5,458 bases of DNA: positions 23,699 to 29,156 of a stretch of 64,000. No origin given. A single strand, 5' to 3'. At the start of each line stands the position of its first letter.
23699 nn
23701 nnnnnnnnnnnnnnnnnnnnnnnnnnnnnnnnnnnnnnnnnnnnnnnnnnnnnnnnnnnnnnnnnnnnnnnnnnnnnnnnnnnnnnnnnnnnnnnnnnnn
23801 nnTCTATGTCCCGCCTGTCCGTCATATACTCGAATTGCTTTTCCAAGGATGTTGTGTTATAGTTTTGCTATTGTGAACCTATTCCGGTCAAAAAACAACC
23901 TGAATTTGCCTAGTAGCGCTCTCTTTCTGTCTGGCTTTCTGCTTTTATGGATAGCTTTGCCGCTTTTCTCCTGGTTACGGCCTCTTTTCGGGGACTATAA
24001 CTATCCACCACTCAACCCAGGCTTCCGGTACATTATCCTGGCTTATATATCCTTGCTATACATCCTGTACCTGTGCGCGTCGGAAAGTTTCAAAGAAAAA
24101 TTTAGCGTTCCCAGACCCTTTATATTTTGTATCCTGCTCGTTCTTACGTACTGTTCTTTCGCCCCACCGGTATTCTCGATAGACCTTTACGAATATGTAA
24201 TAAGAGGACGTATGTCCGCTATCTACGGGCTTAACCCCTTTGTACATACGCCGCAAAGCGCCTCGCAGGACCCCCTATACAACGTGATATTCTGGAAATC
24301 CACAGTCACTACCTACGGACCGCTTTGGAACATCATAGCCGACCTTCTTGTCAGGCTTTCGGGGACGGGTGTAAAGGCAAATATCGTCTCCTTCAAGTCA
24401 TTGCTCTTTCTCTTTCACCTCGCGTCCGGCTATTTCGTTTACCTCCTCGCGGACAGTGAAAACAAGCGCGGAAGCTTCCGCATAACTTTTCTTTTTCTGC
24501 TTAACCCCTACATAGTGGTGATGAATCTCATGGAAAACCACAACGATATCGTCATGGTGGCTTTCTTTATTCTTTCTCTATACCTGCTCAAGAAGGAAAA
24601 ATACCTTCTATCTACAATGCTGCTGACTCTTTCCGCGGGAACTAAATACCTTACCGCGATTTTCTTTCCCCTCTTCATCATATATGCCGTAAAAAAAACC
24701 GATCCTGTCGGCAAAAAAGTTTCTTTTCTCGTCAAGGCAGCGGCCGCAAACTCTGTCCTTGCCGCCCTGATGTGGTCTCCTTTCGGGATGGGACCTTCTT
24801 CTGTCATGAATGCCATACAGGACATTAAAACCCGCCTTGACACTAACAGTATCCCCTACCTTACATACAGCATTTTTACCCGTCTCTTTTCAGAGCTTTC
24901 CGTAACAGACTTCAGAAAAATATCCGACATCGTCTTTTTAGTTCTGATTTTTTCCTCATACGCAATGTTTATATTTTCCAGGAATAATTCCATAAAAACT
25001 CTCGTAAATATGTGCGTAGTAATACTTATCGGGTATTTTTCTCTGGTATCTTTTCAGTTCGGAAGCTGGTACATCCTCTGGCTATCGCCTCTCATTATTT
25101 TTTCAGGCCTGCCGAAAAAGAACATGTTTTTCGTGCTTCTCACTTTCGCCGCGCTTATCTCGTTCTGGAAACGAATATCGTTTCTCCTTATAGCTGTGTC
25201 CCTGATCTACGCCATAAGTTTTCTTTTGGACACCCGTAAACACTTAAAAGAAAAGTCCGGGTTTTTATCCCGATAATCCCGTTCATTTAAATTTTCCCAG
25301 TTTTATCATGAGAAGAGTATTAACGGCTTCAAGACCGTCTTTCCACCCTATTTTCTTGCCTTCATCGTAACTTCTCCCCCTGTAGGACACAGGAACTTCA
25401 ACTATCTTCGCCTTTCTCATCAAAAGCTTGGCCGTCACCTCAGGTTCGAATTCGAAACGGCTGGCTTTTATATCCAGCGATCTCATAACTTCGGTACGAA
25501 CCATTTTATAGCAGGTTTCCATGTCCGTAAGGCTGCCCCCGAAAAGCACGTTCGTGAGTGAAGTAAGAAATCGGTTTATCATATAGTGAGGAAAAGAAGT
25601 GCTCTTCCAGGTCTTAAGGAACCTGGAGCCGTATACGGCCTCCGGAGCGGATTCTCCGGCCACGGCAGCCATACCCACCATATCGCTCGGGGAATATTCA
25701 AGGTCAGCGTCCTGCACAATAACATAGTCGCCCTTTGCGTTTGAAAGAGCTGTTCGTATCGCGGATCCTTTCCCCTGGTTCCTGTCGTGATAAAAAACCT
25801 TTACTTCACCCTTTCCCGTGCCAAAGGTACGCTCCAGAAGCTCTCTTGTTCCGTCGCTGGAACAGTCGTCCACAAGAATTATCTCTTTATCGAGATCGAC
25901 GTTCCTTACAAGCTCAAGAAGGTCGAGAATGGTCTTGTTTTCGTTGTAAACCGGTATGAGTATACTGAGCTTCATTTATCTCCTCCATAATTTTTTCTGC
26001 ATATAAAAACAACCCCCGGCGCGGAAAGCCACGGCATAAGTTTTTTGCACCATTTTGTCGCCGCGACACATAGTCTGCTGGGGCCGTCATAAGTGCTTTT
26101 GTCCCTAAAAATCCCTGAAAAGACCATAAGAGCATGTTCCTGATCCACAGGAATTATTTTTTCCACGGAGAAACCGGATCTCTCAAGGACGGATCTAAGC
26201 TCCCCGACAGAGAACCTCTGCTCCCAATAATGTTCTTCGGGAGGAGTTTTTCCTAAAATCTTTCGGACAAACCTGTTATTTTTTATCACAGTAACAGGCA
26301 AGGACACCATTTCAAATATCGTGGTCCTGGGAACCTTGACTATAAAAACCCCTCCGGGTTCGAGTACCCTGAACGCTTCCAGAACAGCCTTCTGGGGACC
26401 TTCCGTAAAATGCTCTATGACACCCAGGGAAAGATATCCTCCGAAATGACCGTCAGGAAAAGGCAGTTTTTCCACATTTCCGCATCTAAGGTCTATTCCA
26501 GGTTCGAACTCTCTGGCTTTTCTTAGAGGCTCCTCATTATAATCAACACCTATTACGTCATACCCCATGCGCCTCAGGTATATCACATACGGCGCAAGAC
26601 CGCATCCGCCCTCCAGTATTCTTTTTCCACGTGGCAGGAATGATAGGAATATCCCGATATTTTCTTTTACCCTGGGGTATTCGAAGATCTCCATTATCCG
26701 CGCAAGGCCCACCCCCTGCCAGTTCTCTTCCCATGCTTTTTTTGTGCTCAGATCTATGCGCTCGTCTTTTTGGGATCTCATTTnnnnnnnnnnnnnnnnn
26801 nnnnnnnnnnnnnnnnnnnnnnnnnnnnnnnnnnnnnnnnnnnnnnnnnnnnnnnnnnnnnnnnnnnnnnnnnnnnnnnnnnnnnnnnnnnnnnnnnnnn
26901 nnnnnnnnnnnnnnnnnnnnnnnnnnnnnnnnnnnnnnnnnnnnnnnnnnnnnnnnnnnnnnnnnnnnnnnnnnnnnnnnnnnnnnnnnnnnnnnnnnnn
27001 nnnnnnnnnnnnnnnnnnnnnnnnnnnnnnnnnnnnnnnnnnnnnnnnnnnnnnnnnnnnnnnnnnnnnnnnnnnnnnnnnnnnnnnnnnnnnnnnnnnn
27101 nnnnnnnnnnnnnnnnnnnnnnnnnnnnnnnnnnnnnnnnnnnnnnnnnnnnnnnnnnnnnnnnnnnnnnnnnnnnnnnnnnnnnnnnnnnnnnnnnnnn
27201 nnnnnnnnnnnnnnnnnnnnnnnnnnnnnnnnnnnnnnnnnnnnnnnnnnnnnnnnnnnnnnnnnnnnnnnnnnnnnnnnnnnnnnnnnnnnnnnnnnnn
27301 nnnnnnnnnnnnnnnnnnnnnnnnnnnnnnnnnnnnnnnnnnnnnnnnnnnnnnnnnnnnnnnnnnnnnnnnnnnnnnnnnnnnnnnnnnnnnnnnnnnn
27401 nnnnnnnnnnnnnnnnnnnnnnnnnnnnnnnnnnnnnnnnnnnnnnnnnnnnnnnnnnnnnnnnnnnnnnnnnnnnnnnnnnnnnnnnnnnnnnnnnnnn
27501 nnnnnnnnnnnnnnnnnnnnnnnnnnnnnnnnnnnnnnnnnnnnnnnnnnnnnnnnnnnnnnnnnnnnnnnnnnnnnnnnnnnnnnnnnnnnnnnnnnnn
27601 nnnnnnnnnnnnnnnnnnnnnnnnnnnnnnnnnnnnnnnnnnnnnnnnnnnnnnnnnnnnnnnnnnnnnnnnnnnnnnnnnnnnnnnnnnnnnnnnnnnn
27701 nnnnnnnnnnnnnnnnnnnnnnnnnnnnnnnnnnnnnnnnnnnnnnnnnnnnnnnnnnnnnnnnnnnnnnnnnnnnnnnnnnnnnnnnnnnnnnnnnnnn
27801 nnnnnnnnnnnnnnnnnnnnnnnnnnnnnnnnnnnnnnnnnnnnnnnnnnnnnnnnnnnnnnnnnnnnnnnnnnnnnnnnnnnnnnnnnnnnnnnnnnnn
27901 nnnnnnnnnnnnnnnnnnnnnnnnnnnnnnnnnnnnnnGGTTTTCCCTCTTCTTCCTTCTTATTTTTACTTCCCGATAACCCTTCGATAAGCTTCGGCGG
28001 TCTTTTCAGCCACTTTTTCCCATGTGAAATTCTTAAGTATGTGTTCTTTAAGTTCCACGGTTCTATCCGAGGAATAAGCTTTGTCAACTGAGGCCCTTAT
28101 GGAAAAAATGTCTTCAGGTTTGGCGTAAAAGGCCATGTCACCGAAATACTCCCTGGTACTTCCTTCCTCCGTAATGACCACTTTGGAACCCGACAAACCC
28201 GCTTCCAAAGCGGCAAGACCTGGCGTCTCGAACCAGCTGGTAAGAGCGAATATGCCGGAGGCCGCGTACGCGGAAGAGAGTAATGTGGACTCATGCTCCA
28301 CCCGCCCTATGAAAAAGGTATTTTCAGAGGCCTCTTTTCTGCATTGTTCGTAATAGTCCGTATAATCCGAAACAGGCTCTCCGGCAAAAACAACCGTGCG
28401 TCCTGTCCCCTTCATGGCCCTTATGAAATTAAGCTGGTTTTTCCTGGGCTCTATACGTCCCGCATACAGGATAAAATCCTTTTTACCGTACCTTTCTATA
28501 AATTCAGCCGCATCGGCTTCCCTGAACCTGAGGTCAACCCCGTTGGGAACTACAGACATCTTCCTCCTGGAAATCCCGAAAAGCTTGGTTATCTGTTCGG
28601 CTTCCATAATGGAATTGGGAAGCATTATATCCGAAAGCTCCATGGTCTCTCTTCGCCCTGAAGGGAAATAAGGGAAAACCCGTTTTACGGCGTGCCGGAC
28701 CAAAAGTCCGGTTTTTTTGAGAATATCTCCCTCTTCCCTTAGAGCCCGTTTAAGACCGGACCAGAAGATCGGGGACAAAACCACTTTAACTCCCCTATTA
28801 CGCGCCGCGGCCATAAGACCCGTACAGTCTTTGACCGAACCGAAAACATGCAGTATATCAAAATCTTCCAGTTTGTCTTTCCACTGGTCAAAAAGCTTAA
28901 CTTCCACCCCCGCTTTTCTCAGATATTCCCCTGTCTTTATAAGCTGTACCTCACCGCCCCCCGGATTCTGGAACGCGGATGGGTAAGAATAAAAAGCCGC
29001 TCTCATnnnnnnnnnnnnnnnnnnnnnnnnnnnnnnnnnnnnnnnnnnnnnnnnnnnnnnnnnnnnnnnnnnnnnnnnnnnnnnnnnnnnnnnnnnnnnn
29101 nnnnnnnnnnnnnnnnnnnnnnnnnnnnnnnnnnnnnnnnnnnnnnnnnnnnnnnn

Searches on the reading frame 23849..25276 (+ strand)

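Call 23: search_protein_families(library=pfam, proteins=[window:23849-25276:+], max_evalue=0.001)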
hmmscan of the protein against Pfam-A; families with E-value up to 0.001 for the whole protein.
window:23849-25276:+ (475 aa): 0 families

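Call 24: search_protein_families(library=ncbifam, proteins=[window:23849-25276:+], max_evalue=0.001)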
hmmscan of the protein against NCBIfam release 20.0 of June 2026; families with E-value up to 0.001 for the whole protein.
window:23849-25276:+ (475 aa): 1 family
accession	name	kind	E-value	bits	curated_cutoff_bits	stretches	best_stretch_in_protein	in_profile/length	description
TIGR03459.1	crt_membr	equivalog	5.2e-13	48.7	439.4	1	94-288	81-275/470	alpha-(1->6)-mannopyranosyltransferase A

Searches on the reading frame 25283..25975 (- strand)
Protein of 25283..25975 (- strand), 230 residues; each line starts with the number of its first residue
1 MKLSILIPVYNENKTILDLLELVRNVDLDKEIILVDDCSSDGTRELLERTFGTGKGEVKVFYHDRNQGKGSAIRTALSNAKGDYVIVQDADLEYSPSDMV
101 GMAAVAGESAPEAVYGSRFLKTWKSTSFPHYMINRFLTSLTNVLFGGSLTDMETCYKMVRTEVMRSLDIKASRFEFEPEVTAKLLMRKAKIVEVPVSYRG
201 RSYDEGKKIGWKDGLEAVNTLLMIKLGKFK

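Call 24: search_protein_families(library=ncbifam, proteins=[window:25283-25975:-], max_evalue=0.001)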
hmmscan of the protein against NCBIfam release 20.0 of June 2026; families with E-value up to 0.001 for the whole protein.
window:25283-25975:- (230 aa): 21 families
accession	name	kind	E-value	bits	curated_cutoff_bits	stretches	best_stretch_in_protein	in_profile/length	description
TIGR04182.1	glyco_TIGR04182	equivalog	1.4e-26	93.6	325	1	3-221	2-214/293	S-layer glycoprotein N-glycosyltransferase AglJ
NF007986.1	PRK10714.1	equivalog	4.1e-19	68.7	529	1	2-207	7-209/316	undecaprenyl-phosphate 4-deoxy-4-formamido-L-arabinose transferase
TIGR03937.1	PgaC_IcaA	equivalog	2.8e-15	56.2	422.3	1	2-91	46-135/407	poly-beta-1,6-N-acetyl-D-glucosamine synthase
NF047588.1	GlcsyltransPgfSStrep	equivalog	2.8e-14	53.1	500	1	1-159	1-159/308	glycosyltransferase PgfS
NF047683.1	TeichurnBiosyTuaG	equivalog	2.1e-13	50.5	400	1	3-96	8-101/252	teichuronic acid biosynthesis protein TuaG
NF058614.1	PPMAGASynPpgS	equivalog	9.8e-13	48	370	1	5-209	4-207/226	polyprenyl-phospho-N-acetylgalactosaminyl synthase PpgS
NF041391.1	DPhHxTase_Halo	equivalog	5.2e-12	45.2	375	1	9-203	3-188/213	dolichyl-phosphate hexose transferase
TIGR04283.1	glyco_like_mftF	equivalog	1.8e-11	44.1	182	1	3-128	1-116/221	TIGR04283 family arsenosugar biosynthesis glycosyltransferase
NF007482.0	PRK10073.1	equivalog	2.5e-11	43.2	423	1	2-97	7-101/334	glycosyltransferase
TIGR03111.1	glyc2_xrt_Gpos1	hypoth_equivalog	3.6e-10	39.2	363.95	1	3-93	51-143/439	TIGR03111 family XrtG-associated glycosyltransferase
NF038302.1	EPS_HpsE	equivalog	6.4e-10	38.5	300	1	1-127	1-132/307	hormogonium polysaccharide biosynthesis glycosyltransferase HpsE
NF010496.0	PRK13915.1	equivalog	1.5e-09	37.4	262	1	2-100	32-135/307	glucosyl-3-phosphoglycerate synthase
TIGR03965.1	mycofact_glyco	equivalog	2.6e-09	36.5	280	1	3-96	76-169/467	mycofactocin biosynthesis glycosyltransferase MftF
NF041875.1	EPS_EpsD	equivalog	3.3e-09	36.6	370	1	3-97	1-95/325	exopolysaccharide biosynthesis glycosyltransferase EpsD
NF053739.1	GlytfEpsEBac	equivalog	4.1e-08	32.5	450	1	2-91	2-92/265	glycosyltransferase EpsE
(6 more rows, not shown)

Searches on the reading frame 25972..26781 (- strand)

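Call 24: search_protein_families(library=ncbifam, proteins=[window:25972-26781:-], max_evalue=0.001)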
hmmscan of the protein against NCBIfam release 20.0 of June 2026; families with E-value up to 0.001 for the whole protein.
window:25972-26781:- (269 aa): 16 families
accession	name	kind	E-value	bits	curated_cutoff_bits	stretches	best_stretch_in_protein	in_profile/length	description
NF045667.1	MTase_DVU1556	equivalog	2.6e-14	53.2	155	1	49-149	20-120/213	DVU_1556 family methyltransferase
TIGR01983.1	UbiG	equivalog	1e-08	34.7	102.95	1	51-209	49-205/228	bifunctional 2-polyprenyl-6-hydroxyphenol methylase/3-demethylubiquinol 3-O-methyltransferase UbiG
NF040539.1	AST_met_ArsM_2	exception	2.8e-08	33.9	240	1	53-148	58-163/262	putative arsinothricin biosynthesis methyltransferase ArsM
NF047649.1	MTase_UXPK_star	exception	6.5e-08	31.9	460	1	51-148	77-181/283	methyltransferase/UXPK-star double selenoprotein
NF041537.1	ArsM_AhpD_UU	exception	8.4e-07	28.1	510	1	52-148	77-180/345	arsenite methyltransferase/AhpD domain selenoprotein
NF045825.1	FAmtase_mtf2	equivalog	1.2e-06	27.9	400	1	51-148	58-158/248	fatty-acid O-methyltransferase Mtf2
NF041536.1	ArsM_DUF2284_UU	exception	1.2e-06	27.1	575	1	49-148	74-180/459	arsenite methyltransferase/DUF2284 domain selenoprotein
NF045823.1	PthPhpthDimycoMt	equivalog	2.8e-06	26.7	300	1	52-147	67-165/256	phthiotriol/phenolphthiotriol dimycocerosates methyltransferase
NF008823.0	PRK11873.1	subfamily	3.1e-06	26.9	263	1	71-148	98-181/272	arsenite methyltransferase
TIGR01934.1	MenG_MenH_UbiE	subfamily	1e-05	24.9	158.35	1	51-148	39-141/223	ubiquinone/menaquinone biosynthesis methyltransferase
TIGR02021.1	BchM-ChlM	equivalog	3e-05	23.5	158.9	1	50-159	53-165/218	magnesium protoporphyrin IX methyltransferase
NF043040.1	corrin_prot_MT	hypoth_equivalog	3e-05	23.5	180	1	50-148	40-147/216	corrinoid protein-associated methyltransferase CpaM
NF007610.0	PRK10258.1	equivalog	4.6e-05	22.9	342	1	53-146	44-136/251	malonyl-ACP O-methyltransferase BioC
TIGR02072.1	BioC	equivalog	5.3e-05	23.1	184.95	1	53-148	36-132/244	malonyl-ACP O-methyltransferase BioC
NF001241.0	PRK00216.1-2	equivalog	8.7e-05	22.3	327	1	51-149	51-148/231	demethylmenaquinone methyltransferase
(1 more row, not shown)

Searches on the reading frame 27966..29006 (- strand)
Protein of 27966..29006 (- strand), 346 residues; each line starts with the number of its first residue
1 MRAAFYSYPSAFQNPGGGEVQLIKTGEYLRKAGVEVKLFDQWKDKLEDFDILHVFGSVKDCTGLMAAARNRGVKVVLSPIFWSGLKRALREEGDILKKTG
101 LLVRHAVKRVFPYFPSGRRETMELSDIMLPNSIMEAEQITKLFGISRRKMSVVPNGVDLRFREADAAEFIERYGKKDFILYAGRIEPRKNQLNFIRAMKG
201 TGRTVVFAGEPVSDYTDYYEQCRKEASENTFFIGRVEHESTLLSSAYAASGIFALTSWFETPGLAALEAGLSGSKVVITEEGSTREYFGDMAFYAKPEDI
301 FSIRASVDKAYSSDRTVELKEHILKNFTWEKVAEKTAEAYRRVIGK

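Call 24: search_protein_families(library=ncbifam, proteins=[window:27966-29006:-], max_evalue=0.001)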
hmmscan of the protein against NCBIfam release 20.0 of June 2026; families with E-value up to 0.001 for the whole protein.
window:27966-29006:- (346 aa): 16 families
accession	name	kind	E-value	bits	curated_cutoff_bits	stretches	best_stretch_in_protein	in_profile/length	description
TIGR04047.1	MSMEG_0565_glyc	hypoth_equivalog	3.6e-18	65.8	259.85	1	126-342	140-373/373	MSMEG_0565 family glycosyltransferase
NF041010.1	glycosy_Agl16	equivalog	2.8e-12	46.2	575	1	123-342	132-350/352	glycosylation protein Agl16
TIGR03449.1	mycothiol_MshA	equivalog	3.1e-10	39.5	462.5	1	119-344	159-404/406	D-inositol-3-phosphate glycosyltransferase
NF038295.1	EPS_HpsP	equivalog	3.6e-10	39.4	550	1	131-343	161-387/388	hormogonium polysaccharide biosynthesis glycosyltransferase HpsP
NF053513.1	Gtran_IagA_BgsA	equivalog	5.1e-10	38.9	460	1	137-343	117-331/333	LTA glycolipid anchor biosynthesis glycosyltransferase, IagA/BgsA family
NF053787.1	GlcN_PG_synth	equivalog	7.2e-08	31.7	480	1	128-344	148-360/361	N-acetylglucosaminyl phosphatidylglycerol synthase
TIGR04157.1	glyco_rSAM_CFB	subfamily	7.7e-08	31.7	400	1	119-343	164-388/406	TIGR04157 family glycosyltransferase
NF047684.1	TeichurnBiosyTuaC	equivalog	1e-07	31.3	550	1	142-344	179-390/391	teichuronic acid biosynthesis protein TuaC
TIGR02149.1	glgA_Coryne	subfamily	1.9e-07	30.6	302.4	1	122-344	142-391/391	glycogen synthase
NF050063.1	ProtGlycPglJ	equivalog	6.4e-07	28.9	500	1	125-212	145-232/363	N-acetylgalactosamine-N,N'-diacetylbacillosaminyl-diphospho-undecaprenol 4-alpha-N-acetylgalactosaminyltransferase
NF041876.1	EPS_EpsE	equivalog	2e-05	24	400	1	137-287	175-333/389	exopolysaccharide biosynthesis GT4 family glycosyltransferase EpsE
NF038011.1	PelF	equivalog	2.7e-05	23.4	100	1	144-287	276-421/489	GT4 family glycosyltransferase PelF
NF041879.1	EPS_EpsH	equivalog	6.3e-05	21.9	800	1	46-345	113-418/431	exopolysaccharide biosynthesis glycosyltransferase EpsH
NF038255.1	exopoly_VpsD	equivalog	7.5e-05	21.8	300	1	184-344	211-380/381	VpsD family glycosyltransferase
NF012028.0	PRK15484.1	subfamily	9.9e-05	21.6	618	1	147-338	160-373/380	lipopolysaccharide N-acetylglucosaminyltransferase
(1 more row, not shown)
